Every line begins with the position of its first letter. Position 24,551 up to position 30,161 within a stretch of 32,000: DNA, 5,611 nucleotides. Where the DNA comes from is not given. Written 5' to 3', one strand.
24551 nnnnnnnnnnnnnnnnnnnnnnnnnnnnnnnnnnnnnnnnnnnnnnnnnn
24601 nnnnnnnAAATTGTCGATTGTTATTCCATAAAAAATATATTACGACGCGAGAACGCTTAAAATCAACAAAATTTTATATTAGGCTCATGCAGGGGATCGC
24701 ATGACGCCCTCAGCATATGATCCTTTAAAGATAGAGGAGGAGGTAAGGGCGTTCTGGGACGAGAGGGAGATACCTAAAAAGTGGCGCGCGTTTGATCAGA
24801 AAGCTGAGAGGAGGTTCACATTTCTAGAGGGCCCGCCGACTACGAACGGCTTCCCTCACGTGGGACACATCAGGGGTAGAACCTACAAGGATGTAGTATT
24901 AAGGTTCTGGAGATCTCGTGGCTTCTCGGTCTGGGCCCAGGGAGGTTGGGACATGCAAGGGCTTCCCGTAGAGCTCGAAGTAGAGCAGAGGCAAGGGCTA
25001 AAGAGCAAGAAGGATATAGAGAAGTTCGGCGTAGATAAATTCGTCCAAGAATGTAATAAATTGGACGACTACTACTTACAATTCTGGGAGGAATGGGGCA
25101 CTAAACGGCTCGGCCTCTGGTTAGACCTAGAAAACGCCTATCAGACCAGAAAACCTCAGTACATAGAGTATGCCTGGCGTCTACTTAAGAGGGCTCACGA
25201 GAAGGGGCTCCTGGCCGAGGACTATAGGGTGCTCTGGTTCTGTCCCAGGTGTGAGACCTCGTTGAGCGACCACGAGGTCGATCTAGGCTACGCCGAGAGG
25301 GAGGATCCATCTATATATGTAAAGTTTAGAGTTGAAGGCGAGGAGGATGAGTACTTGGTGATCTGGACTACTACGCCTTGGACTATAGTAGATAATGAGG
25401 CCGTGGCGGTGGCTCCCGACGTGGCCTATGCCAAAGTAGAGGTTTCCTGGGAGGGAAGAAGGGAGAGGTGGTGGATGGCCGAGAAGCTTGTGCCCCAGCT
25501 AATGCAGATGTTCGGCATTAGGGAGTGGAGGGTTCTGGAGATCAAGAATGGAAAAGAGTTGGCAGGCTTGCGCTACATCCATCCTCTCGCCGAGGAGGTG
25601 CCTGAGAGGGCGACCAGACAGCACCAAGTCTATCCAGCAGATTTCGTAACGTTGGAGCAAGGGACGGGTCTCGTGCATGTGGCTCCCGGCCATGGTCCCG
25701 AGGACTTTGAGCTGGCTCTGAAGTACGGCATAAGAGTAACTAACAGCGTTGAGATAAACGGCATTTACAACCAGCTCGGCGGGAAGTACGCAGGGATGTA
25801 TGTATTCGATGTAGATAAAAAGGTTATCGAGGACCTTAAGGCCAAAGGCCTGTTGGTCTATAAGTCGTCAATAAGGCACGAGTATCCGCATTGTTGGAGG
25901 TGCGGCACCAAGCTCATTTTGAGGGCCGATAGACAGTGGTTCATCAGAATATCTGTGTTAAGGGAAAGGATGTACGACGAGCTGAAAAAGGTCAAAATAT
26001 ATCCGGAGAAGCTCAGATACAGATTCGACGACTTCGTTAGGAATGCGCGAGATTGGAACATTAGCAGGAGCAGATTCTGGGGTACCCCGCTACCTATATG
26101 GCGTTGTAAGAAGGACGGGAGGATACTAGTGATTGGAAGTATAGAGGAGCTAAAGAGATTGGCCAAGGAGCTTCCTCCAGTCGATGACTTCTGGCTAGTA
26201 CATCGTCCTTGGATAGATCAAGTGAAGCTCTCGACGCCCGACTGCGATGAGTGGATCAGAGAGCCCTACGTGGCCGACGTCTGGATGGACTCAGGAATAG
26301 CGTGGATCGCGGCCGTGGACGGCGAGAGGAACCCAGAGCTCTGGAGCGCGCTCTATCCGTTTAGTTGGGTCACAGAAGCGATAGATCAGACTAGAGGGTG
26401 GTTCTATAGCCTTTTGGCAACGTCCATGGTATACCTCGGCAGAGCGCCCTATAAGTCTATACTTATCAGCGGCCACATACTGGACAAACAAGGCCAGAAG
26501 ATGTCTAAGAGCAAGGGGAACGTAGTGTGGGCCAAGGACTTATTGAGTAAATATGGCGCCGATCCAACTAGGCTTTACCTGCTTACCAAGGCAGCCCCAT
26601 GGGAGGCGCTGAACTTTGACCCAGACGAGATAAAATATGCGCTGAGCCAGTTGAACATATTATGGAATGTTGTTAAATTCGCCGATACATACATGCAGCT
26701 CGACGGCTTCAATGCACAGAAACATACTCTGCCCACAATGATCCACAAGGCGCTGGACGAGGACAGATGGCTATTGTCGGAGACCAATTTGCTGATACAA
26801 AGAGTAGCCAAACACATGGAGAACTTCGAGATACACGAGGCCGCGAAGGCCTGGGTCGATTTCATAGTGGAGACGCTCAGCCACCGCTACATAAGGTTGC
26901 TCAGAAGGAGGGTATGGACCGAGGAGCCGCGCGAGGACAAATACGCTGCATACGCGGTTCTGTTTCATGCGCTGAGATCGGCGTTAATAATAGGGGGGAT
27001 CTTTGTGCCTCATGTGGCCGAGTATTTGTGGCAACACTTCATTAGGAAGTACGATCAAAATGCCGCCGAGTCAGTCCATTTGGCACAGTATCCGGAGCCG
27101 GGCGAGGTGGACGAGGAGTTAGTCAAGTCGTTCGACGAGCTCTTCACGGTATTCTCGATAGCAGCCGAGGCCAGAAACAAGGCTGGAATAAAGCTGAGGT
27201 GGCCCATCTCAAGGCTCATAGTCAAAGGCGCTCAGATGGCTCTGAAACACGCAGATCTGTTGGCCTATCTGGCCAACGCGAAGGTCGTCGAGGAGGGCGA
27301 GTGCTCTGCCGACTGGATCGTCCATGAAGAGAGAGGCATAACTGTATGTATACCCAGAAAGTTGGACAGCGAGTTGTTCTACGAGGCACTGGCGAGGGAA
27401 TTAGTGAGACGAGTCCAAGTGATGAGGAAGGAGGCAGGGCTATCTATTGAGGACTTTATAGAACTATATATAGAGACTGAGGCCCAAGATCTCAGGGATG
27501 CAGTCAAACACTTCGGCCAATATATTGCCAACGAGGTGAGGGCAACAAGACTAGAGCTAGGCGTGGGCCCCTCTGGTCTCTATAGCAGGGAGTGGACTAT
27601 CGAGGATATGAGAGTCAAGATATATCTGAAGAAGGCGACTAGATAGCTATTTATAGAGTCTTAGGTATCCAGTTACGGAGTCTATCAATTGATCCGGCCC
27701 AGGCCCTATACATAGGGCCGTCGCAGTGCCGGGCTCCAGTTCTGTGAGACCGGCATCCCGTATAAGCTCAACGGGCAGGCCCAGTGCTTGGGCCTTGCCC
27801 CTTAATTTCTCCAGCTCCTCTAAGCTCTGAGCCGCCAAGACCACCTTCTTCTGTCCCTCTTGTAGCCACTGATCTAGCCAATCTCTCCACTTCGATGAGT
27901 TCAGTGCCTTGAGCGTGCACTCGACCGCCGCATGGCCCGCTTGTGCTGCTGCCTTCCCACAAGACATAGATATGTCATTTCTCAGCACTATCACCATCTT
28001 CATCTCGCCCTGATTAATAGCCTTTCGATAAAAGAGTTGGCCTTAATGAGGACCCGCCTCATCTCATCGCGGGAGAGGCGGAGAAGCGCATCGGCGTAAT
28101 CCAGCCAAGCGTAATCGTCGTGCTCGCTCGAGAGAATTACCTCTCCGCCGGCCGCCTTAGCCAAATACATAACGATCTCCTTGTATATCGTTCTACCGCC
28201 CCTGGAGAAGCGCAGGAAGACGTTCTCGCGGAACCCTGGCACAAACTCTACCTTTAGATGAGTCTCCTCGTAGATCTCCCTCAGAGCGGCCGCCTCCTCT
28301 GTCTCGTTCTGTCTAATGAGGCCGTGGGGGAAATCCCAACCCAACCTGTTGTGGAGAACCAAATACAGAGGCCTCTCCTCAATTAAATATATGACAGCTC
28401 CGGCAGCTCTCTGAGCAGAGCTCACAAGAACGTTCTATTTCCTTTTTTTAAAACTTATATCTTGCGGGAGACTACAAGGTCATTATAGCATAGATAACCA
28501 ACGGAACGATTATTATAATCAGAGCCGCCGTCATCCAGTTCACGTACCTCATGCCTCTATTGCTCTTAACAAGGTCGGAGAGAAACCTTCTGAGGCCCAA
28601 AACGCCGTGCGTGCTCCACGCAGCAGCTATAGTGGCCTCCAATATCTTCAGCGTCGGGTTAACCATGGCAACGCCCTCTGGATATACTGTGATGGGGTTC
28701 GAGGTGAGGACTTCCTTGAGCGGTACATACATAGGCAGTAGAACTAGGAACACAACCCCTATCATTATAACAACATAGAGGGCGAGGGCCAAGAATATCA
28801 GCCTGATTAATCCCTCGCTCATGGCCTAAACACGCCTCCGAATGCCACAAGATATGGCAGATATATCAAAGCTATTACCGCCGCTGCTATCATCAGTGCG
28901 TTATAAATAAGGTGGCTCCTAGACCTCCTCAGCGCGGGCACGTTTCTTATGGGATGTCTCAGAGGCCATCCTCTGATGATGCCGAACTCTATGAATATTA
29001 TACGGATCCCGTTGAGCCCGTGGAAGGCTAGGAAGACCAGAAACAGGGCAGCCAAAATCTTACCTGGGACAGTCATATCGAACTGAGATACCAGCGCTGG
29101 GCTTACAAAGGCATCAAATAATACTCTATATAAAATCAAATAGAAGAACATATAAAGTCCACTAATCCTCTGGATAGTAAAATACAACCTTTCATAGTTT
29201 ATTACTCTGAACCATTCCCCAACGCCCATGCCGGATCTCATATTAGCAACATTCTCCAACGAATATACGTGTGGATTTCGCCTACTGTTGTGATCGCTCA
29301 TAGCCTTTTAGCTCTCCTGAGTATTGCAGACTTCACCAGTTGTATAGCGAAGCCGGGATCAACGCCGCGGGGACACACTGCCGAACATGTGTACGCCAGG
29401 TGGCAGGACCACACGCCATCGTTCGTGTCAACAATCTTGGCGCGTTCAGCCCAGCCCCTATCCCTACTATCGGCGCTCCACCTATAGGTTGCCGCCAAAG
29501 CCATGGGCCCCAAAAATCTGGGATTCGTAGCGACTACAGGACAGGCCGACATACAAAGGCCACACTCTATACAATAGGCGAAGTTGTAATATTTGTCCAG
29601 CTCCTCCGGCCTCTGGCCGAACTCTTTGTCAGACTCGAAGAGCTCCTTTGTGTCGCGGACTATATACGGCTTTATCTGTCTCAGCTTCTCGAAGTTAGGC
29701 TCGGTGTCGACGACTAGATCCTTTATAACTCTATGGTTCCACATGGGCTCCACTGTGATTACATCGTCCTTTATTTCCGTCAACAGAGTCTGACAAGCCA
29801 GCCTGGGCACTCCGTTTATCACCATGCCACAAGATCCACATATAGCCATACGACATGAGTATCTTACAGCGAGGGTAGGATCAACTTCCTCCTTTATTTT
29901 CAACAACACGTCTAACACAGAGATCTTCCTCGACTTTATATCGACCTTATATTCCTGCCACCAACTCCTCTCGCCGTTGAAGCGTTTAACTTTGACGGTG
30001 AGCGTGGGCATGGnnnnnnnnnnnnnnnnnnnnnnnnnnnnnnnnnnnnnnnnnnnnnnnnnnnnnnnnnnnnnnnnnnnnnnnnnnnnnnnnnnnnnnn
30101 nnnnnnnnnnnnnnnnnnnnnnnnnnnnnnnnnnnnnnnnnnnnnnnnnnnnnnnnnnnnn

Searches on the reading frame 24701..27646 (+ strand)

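Call 17: search_protein_families(library=pfam, proteins=[window:24701-27646:+])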
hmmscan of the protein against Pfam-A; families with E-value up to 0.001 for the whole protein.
window:24701-27646:+ (981 aa): 7 families
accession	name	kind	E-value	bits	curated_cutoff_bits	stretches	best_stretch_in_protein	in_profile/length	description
PF00133.28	tRNA-synt_1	-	1.1e-97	327.9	22.7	1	17-639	4-413/414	tRNA synthetases class I (I, L, M and V)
PF08264.19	Anticodon_1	-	2e-32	112.6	25.1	1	688-837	1-145/148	Anticodon-binding domain of tRNA ligase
PF09334.17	tRNA-synt_1g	-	1.9e-23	83.3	20.1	2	527-644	247-371/391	tRNA synthetases class I (M)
PF19302.4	DUF5915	-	2.7e-19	69.9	27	1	840-978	60-194/195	Domain of unknown function (DUF5915)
PF13603.12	tRNA-synt_1_2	-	4.8e-08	33.1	25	1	205-351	10-141/185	Leucyl-tRNA synthetase, editing domain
PF01406.26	tRNA-synt_1e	-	5.8e-07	29.6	27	1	573-647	227-299/301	tRNA synthetases class I (C) catalytic domain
PF01921.24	tRNA-synt_1f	-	1.3e-05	24.8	27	1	592-651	274-332/360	tRNA synthetases class I (K)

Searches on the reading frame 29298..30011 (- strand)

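Call 58: search_protein_families(library=pfam, proteins=[window:29298-30011:-])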
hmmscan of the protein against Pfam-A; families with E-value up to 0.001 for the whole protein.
window:29298-30011:- (237 aa): 10 families
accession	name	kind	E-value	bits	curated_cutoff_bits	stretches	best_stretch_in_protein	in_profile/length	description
PF13085.11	Fer2_3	-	5.9e-34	116.7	27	1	6-106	2-105/107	2Fe-2S iron-sulfur cluster binding domain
PF13183.11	Fer4_8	-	1.5e-12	48.3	27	1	145-217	3-68/68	4Fe-4S dicluster domain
PF13237.11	Fer4_10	-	1.4e-09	38.2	25.5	1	141-214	3-53/53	4Fe-4S dicluster domain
PF13534.11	Fer4_17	-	1.5e-07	32.3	22.2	1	147-218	2-61/61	4Fe-4S dicluster domain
PF12838.12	Fer4_7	-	3.5e-06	27.8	27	1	147-217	2-52/52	4Fe-4S dicluster domain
PF13484.11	Fer4_16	-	7.5e-06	27.1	30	1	147-215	2-65/66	4Fe-4S double cluster binding domain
PF13187.11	Fer4_9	-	8.9e-06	26.1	27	1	146-216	1-50/52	4Fe-4S dicluster domain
PF00037.32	Fer4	-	2e-05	24.6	21.1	1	141-161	2-22/24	4Fe-4S binding domain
PF12797.12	Fer4_2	-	0.00037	20.7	24.5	1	141-159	4-22/22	4Fe-4S binding domain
PF13746.11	Fer4_18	-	0.00096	19.8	27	0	128-159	42-73/114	4Fe-4S dicluster domain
